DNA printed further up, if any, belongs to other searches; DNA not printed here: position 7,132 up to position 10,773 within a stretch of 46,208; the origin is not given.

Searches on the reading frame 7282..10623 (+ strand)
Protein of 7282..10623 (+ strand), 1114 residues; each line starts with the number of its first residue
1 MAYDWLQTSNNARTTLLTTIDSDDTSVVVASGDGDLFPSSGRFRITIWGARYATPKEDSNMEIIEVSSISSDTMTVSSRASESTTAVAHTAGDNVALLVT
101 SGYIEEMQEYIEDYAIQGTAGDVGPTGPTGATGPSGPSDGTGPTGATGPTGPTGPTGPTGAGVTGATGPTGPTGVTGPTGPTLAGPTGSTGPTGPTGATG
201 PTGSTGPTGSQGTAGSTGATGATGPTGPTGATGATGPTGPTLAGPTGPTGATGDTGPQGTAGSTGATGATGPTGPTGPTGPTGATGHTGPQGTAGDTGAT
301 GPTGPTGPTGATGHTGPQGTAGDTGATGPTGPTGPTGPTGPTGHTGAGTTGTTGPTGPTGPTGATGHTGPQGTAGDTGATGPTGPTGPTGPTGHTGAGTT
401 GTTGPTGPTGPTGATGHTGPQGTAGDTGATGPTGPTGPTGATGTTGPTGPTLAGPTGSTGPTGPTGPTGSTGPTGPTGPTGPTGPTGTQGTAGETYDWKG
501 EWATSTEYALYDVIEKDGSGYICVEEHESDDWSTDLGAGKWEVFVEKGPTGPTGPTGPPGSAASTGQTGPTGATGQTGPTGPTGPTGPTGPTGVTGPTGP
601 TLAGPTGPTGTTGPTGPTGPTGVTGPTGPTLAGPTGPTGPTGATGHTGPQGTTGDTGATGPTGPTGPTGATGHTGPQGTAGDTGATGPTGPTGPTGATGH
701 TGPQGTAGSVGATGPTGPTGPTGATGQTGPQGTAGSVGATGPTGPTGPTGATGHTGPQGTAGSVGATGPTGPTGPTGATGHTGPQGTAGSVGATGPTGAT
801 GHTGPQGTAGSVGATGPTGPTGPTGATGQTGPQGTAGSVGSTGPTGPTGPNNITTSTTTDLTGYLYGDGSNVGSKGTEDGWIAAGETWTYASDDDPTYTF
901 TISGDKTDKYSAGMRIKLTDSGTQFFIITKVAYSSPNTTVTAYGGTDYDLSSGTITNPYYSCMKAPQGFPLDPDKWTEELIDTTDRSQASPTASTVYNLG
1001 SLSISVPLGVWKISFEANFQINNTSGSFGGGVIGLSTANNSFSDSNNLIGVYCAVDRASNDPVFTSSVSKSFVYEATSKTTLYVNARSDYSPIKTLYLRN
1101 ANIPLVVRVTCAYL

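Call 14: search_protein_families(library=phrogs, proteins=[window:7282-10623:+], max_evalue=0.001)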
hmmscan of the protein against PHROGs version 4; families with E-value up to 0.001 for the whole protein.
window:7282-10623:+ (1114 aa): 33 families (the best 25 are shown)
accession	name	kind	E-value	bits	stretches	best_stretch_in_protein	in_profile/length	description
phrog_6320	-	tail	2.4e-199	665.8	8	95-241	65-208/745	tail fiber protein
phrog_5073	-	tail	1.9e-161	539.6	9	497-651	213-357/519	tail fiber protein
phrog_819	-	tail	4.3e-147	492.9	8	726-889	478-623/1024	tail protein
phrog_8745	-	tail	5e-128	429.6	9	67-241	1336-1511/1803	tail fiber protein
phrog_366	-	tail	1.7e-84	285.9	12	768-863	309-408/474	tail fiber protein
phrog_29268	-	unknown function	8.7e-80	269.7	8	495-667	357-533/653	-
phrog_28263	-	tail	1.6e-76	258.6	4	116-490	500-876/1400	tail fiber protein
phrog_3420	-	unknown function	1.7e-73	248.7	5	117-347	139-376/929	-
phrog_30509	-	tail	1.7e-70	238.1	13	632-699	44-111/254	collagen like minor tail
phrog_17587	-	tail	2.3e-68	232.2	15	528-600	338-412/641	tail fiber protein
phrog_1806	-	tail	1.4e-63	215.8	6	631-754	110-231/276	collagen like minor tail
phrog_10972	-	tail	5.3e-57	194.8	4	85-181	129-218/343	tail fiber protein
phrog_1658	-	unknown function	1.6e-52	179.6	6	453-568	48-111/239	-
phrog_18350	-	tail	9e-52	177.2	8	751-860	97-204/253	tail fiber protein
phrog_34255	-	unknown function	1.1e-46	160.1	4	665-874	251-460/1044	-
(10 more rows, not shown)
